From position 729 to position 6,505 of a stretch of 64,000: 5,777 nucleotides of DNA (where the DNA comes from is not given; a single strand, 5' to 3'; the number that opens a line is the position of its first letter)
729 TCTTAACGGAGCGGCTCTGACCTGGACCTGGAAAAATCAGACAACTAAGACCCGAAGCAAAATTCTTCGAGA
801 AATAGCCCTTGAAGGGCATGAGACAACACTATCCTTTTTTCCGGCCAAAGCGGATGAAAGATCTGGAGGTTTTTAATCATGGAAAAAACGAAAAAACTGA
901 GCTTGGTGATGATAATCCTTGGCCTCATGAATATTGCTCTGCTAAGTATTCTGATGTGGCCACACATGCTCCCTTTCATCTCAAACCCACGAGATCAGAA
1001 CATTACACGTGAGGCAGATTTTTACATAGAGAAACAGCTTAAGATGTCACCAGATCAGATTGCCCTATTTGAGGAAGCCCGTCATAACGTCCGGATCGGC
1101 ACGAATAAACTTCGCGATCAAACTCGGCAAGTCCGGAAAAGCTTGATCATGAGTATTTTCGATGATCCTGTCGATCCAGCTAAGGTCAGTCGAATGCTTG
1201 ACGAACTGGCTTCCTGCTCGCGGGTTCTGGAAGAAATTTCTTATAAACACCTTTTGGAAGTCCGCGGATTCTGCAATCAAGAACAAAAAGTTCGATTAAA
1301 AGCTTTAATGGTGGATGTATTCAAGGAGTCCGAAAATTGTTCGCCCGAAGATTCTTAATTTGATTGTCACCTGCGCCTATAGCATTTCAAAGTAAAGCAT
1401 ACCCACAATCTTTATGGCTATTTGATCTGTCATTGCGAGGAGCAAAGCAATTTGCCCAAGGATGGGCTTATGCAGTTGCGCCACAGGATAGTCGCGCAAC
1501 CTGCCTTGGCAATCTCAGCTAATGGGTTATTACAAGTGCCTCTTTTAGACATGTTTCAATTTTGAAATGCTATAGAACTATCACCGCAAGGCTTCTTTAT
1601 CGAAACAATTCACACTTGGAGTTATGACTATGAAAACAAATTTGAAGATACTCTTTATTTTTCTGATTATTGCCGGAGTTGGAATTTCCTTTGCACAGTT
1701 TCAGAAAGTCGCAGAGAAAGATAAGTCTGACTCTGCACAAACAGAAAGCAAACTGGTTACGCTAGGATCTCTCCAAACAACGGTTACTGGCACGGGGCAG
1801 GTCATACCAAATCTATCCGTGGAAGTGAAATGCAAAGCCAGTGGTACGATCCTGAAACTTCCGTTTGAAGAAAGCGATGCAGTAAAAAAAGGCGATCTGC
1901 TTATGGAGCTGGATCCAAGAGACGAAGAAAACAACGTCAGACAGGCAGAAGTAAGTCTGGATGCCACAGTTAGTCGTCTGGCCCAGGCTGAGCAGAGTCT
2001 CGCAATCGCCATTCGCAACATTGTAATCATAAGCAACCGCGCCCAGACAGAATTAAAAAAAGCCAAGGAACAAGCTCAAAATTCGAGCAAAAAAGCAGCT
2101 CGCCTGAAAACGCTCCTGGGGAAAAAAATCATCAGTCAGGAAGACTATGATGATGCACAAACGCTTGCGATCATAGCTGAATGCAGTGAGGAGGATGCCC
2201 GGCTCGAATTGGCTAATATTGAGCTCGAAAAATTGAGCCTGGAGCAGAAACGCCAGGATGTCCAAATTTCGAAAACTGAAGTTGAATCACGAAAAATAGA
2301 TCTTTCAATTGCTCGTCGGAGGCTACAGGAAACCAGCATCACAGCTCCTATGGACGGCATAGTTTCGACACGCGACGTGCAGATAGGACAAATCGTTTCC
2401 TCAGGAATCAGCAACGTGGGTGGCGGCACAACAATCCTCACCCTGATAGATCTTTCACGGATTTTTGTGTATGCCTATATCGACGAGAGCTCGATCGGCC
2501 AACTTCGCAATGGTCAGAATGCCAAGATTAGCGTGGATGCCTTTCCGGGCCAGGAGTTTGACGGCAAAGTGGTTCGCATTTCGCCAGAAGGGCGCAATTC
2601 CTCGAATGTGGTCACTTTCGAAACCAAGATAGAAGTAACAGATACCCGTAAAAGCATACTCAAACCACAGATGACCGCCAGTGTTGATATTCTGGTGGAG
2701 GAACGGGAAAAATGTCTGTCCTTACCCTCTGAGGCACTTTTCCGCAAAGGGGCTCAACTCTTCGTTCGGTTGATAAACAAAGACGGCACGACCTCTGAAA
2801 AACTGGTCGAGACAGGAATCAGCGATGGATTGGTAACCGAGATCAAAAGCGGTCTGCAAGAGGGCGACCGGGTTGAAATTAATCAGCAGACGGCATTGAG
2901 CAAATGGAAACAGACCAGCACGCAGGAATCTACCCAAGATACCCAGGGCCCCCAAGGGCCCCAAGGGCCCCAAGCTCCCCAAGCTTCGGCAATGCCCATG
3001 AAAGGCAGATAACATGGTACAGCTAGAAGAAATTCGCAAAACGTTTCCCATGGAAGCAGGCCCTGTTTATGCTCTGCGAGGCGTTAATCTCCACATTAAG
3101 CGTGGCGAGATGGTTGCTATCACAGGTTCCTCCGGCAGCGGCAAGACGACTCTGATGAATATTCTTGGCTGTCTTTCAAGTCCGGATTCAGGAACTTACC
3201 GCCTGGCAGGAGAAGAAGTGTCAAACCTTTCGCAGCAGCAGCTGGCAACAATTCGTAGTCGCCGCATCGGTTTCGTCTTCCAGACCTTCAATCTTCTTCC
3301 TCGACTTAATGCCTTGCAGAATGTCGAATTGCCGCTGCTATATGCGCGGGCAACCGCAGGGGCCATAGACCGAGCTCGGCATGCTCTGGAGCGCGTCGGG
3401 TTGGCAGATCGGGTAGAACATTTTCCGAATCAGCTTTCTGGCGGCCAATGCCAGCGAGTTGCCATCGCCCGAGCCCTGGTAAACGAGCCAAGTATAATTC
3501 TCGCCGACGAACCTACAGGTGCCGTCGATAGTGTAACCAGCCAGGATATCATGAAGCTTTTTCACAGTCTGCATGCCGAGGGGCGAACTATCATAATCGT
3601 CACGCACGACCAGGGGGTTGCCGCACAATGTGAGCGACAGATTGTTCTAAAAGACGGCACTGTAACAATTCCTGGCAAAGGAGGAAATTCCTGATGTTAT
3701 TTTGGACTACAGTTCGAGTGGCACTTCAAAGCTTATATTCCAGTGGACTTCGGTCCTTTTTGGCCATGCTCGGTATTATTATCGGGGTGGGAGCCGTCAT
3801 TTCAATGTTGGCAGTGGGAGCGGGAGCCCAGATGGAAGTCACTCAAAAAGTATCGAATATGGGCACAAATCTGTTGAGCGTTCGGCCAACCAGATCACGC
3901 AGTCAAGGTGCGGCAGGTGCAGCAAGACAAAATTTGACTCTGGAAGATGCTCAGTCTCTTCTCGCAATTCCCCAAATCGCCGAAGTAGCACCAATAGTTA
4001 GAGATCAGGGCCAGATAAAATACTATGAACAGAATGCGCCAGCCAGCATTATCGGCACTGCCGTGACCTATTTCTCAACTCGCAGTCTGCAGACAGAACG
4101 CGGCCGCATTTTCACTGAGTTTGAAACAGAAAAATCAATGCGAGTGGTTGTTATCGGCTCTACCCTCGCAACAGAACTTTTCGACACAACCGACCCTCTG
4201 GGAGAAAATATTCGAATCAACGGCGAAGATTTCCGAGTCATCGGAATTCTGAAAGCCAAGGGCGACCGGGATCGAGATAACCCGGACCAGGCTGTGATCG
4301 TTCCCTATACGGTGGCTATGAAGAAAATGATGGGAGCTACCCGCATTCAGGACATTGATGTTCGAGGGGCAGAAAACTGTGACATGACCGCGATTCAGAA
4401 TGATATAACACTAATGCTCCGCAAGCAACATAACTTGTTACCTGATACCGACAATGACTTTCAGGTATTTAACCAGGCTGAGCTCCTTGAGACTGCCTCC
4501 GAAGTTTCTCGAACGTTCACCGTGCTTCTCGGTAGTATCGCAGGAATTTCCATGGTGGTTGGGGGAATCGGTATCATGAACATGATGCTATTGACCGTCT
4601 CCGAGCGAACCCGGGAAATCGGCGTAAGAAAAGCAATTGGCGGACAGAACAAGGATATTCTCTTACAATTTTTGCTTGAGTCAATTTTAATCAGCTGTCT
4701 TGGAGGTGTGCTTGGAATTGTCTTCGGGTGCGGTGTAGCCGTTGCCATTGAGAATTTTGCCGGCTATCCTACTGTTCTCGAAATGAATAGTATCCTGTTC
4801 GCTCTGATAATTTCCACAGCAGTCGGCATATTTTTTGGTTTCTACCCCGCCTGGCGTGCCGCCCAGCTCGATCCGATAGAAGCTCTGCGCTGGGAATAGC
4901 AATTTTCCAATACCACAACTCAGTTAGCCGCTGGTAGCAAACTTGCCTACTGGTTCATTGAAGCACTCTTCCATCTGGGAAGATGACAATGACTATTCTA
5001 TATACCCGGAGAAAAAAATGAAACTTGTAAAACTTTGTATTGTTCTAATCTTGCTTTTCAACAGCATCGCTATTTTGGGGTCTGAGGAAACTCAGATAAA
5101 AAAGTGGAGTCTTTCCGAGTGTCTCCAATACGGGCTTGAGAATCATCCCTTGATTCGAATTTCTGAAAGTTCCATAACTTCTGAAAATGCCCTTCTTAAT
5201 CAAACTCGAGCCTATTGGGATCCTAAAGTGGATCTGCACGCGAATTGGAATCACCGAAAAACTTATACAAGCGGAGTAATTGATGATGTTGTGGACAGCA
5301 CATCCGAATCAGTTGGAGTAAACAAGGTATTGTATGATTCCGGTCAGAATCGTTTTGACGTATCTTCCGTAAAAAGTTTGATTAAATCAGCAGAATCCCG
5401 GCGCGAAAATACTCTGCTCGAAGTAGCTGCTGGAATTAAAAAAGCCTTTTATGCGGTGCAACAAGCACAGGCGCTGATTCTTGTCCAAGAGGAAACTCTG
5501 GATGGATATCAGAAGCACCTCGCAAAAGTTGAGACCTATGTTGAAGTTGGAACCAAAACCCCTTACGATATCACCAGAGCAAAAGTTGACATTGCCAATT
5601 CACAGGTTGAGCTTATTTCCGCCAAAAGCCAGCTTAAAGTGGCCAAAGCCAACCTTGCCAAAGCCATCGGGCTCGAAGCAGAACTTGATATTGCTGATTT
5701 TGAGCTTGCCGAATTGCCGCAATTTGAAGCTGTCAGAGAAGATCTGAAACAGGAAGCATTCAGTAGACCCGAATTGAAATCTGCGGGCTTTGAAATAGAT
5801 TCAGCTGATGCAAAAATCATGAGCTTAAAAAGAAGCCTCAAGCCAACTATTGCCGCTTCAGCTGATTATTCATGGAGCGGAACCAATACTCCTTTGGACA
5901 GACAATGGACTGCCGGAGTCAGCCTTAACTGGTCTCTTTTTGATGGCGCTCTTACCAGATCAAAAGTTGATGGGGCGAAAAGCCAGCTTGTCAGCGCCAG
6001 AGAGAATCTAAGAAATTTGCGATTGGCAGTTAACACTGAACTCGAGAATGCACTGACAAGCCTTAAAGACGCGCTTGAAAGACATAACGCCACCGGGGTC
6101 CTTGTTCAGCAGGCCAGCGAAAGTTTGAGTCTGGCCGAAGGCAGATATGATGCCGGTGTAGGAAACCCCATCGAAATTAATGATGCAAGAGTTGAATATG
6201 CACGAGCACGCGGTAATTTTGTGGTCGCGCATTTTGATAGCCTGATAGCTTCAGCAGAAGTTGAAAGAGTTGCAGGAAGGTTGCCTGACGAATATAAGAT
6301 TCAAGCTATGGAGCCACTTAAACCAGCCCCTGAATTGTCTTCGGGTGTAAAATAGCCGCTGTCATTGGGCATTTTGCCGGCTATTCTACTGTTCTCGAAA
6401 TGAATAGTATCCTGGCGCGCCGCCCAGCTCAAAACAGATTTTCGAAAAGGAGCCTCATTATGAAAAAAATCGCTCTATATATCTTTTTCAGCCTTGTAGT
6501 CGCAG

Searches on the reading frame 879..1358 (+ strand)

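Call 15: search_protein_families(library=pfam, proteins=[window:879-1358:+], max_evalue=0.001)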
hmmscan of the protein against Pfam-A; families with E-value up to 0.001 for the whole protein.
window:879-1358:+ (159 aa): 1 family
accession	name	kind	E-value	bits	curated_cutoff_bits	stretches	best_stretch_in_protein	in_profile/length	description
PF13801.11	Metal_resist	-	3.1e-05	24.6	29.2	1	27-138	14-124/125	Heavy-metal resistance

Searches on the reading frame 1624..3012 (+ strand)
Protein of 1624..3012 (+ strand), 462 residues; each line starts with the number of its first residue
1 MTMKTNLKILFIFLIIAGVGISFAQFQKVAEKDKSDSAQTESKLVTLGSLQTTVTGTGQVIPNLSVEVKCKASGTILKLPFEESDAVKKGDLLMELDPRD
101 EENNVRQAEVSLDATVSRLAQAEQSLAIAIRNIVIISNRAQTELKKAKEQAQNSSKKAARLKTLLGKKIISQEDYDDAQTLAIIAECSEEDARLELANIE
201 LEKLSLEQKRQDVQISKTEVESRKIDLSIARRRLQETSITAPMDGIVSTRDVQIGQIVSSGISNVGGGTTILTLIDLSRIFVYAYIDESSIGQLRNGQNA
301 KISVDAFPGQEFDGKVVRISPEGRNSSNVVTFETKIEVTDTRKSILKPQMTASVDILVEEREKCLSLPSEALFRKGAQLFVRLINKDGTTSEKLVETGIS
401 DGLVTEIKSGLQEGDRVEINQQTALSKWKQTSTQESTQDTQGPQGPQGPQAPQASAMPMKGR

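Call 15: search_protein_families(library=pfam, proteins=[window:1624-3012:+], max_evalue=0.001)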
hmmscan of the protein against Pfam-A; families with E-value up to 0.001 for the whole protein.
window:1624-3012:+ (462 aa): 5 families
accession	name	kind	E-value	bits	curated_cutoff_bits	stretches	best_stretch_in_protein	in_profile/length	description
PF13437.12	HlyD_3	-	4.8e-21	75.9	22.2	1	239-348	2-105/106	HlyD family secretion protein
PF16576.10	HlyD_D23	-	1.2e-18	67.6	30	1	67-352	21-214/214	Barrel-sandwich domain of CusB or HlyD membrane-fusion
PF12700.13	HlyD_2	-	2e-07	30.6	25.1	1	38-376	38-352/416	HlyD family secretion protein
PF00529.27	CusB_dom_1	-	1.3e-05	25.8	26.5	0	119-338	12-54/89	Cation efflux system protein CusB domain 1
PF13533.13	Biotin_lipoyl_2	-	0.00011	22.4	29.8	0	67-97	2-32/32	Biotin-lipoyl like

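Call 47: find_encoding_contigs(protein=window:1624-3012:+, flank=10000, max_places=2)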
Protein window:1624-3012:+ (462 aa): no gene with exactly this product is on record in the collection.

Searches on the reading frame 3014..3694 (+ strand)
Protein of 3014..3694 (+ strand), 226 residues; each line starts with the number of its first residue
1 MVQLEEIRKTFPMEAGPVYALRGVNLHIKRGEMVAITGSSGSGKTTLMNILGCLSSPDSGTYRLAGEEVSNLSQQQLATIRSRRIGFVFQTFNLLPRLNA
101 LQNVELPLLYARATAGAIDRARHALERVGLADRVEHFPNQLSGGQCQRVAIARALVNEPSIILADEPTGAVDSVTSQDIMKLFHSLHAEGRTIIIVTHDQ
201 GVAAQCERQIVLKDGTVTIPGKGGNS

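Call 15: search_protein_families(library=pfam, proteins=[window:3014-3694:+], max_evalue=0.001)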
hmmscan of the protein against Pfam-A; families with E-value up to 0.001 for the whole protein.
window:3014-3694:+ (226 aa): 4 families
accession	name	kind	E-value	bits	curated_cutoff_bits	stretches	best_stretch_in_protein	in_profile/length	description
PF00005.33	ABC_tran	-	1.9e-34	119.7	25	1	21-168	1-136/137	ABC transporter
PF02463.25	SMC_N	-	3.3e-05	23.9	40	1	32-211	25-210/220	RecF/RecN/SMC N terminal domain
PF13304.12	AAA_21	-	7.7e-05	23.3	27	0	34-71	2-26/304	AAA domain, putative AbiEii toxin, Type IV TA system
PF13555.12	AAA_29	-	0.00013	22.1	27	1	23-48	14-39/61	P-loop containing region of AAA domain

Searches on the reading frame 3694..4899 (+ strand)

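Call 15: search_protein_families(library=pfam, proteins=[window:3694-4899:+], max_evalue=0.001)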
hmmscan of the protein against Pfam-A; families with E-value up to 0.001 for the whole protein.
window:3694-4899:+ (401 aa): 2 families
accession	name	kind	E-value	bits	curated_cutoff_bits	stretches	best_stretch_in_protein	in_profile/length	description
PF12704.14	MacB_PCD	-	1.1e-44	153.7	27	1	21-239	1-205/207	MacB-like periplasmic core domain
PF02687.27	FtsX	-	2.1e-20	73.4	25.5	1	281-394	2-120/120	FtsX-like permease C-terminal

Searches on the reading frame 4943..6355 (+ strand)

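Call 15: search_protein_families(library=pfam, proteins=[window:4943-6355:+], max_evalue=0.001)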
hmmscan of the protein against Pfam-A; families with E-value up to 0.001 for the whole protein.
window:4943-6355:+ (470 aa): 1 family
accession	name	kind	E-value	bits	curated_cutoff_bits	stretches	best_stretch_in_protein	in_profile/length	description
PF02321.23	OEP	-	3.4e-60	203.5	22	2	57-243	1-187/187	Outer membrane efflux protein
